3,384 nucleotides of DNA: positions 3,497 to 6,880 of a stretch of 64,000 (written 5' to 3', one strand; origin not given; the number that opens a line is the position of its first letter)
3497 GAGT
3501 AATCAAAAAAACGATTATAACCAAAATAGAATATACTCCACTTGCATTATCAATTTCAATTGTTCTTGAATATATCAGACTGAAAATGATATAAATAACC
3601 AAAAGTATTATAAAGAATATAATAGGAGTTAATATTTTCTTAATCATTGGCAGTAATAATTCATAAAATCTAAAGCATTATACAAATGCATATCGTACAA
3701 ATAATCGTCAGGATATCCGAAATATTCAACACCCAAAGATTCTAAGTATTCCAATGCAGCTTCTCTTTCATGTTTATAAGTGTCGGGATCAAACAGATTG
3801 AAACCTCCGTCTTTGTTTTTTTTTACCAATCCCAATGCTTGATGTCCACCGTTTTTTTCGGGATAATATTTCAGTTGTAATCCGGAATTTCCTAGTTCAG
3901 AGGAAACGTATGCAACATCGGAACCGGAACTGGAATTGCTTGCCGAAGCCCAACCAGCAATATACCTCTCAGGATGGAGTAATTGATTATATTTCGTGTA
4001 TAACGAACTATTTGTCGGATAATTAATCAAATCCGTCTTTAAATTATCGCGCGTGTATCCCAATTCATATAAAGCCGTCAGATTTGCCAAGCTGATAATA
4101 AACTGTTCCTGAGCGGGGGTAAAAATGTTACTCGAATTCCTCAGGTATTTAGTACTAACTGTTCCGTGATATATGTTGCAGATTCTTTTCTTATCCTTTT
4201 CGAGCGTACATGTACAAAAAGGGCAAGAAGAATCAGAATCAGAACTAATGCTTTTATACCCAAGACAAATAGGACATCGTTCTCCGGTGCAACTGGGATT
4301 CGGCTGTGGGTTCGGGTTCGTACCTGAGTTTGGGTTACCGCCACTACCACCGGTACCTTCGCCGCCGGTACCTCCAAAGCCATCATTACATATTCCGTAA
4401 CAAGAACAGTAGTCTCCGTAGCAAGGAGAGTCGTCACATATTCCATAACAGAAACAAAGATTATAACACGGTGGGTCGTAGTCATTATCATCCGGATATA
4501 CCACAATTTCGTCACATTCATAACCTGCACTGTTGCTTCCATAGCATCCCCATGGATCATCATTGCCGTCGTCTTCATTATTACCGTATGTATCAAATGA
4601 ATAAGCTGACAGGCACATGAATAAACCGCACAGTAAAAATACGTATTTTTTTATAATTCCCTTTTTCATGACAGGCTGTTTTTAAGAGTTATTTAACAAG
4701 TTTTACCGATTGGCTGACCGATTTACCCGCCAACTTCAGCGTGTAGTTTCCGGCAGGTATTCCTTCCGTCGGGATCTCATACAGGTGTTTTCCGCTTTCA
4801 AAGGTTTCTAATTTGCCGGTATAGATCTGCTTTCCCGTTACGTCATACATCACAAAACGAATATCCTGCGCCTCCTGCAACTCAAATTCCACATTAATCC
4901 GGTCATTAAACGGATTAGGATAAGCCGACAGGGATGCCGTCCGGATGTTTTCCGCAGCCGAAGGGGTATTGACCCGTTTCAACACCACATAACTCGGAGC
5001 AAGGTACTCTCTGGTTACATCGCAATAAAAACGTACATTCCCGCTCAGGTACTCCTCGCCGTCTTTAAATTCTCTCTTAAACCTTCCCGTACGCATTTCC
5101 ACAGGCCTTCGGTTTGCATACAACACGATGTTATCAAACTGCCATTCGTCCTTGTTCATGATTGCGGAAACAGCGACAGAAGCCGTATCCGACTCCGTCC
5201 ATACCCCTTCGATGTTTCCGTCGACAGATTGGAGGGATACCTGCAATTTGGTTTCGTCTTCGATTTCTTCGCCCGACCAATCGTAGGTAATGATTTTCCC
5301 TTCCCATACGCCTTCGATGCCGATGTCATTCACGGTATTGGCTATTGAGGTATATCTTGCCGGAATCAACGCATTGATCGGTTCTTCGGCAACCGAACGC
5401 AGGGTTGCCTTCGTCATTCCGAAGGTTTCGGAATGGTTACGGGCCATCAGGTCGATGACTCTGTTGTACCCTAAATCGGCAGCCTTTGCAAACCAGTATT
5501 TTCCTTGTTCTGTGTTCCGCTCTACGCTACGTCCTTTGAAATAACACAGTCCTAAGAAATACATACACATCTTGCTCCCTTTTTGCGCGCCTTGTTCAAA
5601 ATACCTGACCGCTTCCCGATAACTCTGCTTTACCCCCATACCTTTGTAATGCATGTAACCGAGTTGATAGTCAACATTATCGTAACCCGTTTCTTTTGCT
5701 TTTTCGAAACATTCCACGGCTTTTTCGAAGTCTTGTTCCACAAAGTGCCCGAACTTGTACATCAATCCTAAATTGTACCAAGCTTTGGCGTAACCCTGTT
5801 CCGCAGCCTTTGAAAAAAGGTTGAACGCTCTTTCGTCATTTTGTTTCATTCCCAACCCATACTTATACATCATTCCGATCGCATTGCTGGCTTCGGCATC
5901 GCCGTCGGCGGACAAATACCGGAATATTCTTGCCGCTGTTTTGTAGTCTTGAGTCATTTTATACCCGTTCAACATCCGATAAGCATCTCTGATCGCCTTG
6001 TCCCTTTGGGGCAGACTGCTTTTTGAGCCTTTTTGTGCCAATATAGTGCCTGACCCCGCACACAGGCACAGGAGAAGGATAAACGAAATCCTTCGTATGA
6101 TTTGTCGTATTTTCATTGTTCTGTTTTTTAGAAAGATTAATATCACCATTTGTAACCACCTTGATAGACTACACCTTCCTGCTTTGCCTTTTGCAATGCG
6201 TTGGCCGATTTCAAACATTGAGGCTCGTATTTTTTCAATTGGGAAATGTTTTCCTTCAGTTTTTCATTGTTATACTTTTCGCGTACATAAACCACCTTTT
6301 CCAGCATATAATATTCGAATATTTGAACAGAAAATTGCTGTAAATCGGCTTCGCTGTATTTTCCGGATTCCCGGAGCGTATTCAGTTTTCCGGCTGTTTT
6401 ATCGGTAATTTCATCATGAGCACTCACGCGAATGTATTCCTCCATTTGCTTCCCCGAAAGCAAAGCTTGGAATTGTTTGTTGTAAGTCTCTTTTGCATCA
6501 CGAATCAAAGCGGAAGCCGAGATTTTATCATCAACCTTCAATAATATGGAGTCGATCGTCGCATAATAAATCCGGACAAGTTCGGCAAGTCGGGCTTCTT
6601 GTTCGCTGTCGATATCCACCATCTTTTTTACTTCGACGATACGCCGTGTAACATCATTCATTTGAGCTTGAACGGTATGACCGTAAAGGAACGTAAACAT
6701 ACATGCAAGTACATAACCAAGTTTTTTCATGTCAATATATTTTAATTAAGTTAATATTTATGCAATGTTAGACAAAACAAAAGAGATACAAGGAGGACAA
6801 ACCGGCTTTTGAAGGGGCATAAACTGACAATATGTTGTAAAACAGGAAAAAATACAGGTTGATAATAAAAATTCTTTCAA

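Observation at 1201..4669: Cys-rich secreted protein followed by four tandem paralogous 4-TM proteins: candidate uncharacterised toxin/bacteriocin-immunity array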

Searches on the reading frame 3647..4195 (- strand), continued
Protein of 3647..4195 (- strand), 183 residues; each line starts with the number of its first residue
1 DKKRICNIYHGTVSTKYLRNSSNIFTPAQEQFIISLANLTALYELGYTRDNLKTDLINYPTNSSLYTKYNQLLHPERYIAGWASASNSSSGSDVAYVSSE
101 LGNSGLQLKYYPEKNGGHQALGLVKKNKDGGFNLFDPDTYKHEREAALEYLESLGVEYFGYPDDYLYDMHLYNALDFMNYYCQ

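Call 65: find_encoding_contigs(protein=P0096, flank=3000, max_places=2)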
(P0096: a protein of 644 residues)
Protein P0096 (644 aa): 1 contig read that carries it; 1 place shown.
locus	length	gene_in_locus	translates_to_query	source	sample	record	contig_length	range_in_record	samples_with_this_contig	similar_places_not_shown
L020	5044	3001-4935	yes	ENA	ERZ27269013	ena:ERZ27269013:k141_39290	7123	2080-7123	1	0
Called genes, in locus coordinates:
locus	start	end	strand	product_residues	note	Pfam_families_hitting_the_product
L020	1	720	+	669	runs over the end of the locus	PF18962:Por_Secre_tail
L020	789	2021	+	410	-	-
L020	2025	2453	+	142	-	PF15528:Ntox23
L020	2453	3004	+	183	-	-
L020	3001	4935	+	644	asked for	-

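Call 72: search_solved_structures(query=A4, max_evalue=10, show_alignments=2)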
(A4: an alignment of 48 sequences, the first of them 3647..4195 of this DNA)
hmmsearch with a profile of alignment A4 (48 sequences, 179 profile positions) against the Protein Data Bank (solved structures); distinct sequences matched with E-value up to 10: 1.
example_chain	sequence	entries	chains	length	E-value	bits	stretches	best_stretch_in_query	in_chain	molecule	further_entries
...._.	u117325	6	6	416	0.053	16.5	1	50-119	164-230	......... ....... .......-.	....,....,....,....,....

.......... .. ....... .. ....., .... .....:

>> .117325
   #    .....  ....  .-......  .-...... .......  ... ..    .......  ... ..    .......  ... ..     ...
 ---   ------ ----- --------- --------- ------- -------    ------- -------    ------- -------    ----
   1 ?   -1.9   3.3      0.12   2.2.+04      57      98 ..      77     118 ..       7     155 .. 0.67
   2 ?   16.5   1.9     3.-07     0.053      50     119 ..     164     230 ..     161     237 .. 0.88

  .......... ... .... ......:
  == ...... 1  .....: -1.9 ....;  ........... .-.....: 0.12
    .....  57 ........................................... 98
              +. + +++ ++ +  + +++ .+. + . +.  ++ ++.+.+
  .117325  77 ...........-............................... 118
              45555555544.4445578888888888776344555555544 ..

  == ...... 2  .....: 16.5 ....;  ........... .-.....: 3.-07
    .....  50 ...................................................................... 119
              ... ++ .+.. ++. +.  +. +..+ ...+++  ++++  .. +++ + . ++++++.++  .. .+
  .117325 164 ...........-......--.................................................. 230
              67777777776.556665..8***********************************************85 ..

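Call 85: search_dna_similar(query=window:3647-4195:-, collection=plasmids, mode=protein, max_evalue=0.001, max_rows=10)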
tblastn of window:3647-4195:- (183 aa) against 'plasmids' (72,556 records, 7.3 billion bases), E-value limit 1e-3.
No match.

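Call 86: search_dna_similar(query=window:3647-4195:-, collection=phages, mode=protein, max_evalue=0.001, max_rows=10)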
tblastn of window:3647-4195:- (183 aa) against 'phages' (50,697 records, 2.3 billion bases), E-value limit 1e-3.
No match.
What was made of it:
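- On AID orphan-immunity cluster: No plasmid or phage match (calls 85, 86).
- Tried and rejected: Mobile elements and RNA. tblastn against plasmid and phage collections found nothing (calls 85, 86).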

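Call 88: list_cluster_members(proteins=[P0042, P0045, P0046, P0047, P0049, P0052, P0053, P0058, P0062, P0091])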
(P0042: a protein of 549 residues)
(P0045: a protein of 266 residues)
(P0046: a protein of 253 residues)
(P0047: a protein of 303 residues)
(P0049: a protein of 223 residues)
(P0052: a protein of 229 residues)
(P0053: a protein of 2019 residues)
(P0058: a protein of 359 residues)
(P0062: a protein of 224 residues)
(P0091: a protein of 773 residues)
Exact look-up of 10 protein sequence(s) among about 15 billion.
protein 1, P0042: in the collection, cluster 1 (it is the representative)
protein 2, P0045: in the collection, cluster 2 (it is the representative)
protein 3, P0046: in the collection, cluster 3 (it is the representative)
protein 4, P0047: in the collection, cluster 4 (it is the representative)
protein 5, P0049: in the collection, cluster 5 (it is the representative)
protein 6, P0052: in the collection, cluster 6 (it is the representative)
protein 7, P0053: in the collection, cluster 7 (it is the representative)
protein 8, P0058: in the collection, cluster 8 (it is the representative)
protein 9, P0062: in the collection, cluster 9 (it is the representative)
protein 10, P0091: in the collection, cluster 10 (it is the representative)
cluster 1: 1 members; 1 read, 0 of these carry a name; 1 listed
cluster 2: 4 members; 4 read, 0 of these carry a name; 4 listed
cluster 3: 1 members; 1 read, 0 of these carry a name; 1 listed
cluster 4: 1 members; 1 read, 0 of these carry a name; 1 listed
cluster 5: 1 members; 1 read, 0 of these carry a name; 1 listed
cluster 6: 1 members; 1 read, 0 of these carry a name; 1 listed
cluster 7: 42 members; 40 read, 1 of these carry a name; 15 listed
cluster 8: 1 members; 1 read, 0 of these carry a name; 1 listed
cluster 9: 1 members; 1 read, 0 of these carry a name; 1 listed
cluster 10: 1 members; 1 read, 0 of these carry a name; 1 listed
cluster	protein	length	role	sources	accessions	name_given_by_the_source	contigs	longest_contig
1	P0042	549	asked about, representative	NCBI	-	-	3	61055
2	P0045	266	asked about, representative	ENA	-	-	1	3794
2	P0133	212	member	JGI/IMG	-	-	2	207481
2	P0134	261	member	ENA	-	-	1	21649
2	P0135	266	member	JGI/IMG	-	-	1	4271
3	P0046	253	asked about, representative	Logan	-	-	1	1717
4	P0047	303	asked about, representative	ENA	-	-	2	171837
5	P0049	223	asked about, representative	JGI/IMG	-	-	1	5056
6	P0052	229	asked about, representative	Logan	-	-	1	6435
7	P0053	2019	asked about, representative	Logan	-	-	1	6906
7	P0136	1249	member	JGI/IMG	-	YD repeat-containing protein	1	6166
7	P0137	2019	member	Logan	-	-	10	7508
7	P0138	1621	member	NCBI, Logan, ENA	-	-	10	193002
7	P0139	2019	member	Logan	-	-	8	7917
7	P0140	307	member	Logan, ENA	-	-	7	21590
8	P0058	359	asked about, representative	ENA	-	-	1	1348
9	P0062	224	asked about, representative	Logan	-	-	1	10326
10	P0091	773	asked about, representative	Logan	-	-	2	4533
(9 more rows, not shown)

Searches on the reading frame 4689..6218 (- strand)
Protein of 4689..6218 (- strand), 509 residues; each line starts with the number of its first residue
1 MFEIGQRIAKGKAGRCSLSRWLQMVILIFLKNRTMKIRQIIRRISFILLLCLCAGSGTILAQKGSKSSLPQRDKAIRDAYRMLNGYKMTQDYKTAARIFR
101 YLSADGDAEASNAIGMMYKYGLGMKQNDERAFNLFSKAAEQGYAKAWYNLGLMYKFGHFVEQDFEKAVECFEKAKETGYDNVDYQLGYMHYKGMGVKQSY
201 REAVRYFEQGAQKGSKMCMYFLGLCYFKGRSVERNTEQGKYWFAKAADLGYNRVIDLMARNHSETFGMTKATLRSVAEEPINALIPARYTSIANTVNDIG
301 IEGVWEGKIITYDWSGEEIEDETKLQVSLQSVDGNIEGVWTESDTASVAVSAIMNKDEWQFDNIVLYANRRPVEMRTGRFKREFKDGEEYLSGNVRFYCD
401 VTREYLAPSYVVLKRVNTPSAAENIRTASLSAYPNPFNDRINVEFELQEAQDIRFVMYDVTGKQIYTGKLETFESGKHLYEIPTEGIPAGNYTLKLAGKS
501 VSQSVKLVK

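Call 3: search_protein_families(library=pfam, proteins=[window:4689-6218:-], max_evalue=1)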
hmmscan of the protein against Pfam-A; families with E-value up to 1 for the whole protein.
window:4689-6218:- (509 aa): 8 families
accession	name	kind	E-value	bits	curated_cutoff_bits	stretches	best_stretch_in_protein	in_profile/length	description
PF08238.18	Sel1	-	1.5e-34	117.6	30.7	4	218-251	3-36/36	Sel1 repeat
PF18962.6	Por_Secre_tail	-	3.2e-10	40.6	27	1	433-507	2-73/75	Secretion system C-terminal sorting domain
PF23310.1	TPR_27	-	0.0013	18.8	27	1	140-213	24-94/110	Plant tetratrico peptide repeats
PF00515.34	TPR_1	-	0.0056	16.9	27.8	1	161-175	14-28/34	Tetratricopeptide repeat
PF13432.12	TPR_16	-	0.12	13.3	32.7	0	199-234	12-49/65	Tetratricopeptide repeat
PF13176.12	TPR_7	-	0.12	13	27.9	0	146-177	1-28/36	Tetratricopeptide repeat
PF13860.13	FlgD_ig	-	0.15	12.5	27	1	440-499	11-76/79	FlgD Ig-like domain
PF24722.1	DUF7674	-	0.34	11.5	27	0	89-145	46-106/111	Domain of unknown function (DUF7674)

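Call 4: search_protein_families(library=ncbifam, proteins=[window:4689-6218:-], max_evalue=1)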
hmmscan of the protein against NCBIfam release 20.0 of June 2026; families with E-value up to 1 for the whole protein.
window:4689-6218:- (509 aa): 8 families
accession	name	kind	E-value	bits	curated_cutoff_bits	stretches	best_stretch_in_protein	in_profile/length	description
NF033786.1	phenyl_MerG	equivalog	2e-14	54.1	350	3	105-155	62-112/217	phenylmercury resistance protein MerG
NF038113.1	T9SSA_dep_M36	equivalog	5.4e-09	34.8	885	1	419-508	782-867/869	T9SS-dependent M36 family metallopeptidase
TIGR04183.1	Por_Secre_tail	domain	2.4e-08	33.8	23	1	433-509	2-71/72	T9SS type A sorting domain-containing protein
NF047621.1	FlgprotMotXVib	equivalog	3.6e-08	33.1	330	2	115-207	79-171/211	flagellar protein MotX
NF038194.1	AlgK_TPR_lipo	equivalog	6.2e-07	28.4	700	1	97-211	284-399/448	alginate biosynthesis TPR repeat lipoprotein AlgK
NF045484.1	TransRegExoR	equivalog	7.5e-07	28.6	450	2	86-143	54-110/267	exopolysaccharide production regulator ExoR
NF033707.1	T9SS_sortase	equivalog_domain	0.00052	17.7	420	1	422-486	991-1058/1095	type IX secretion system sortase PorU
NF052323.1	T9SSA_dep_M6i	equivalog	0.016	13.1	600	1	430-498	958-1026/1043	T9SS-dependent M6-like inactivated metalloprotease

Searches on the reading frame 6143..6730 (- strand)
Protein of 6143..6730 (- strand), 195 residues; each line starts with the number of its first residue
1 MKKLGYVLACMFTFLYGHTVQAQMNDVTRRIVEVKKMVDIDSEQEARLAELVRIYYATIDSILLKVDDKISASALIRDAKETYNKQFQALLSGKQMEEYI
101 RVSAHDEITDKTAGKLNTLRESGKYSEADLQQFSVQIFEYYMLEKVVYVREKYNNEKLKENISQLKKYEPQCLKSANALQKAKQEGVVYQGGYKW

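Call 3: search_protein_families(library=pfam, proteins=[window:6143-6730:-], max_evalue=1)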
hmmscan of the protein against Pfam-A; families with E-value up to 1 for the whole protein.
window:6143-6730:- (195 aa): 0 families

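Call 4: search_protein_families(library=ncbifam, proteins=[window:6143-6730:-], max_evalue=1)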
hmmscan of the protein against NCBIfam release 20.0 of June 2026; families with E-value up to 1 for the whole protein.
window:6143-6730:- (195 aa): 1 family
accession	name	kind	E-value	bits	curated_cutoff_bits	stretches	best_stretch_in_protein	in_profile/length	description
NF006543.0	PRK09039.1-2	equivalog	0.21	11.4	305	1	6-131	38-162/350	peptidoglycan -binding protein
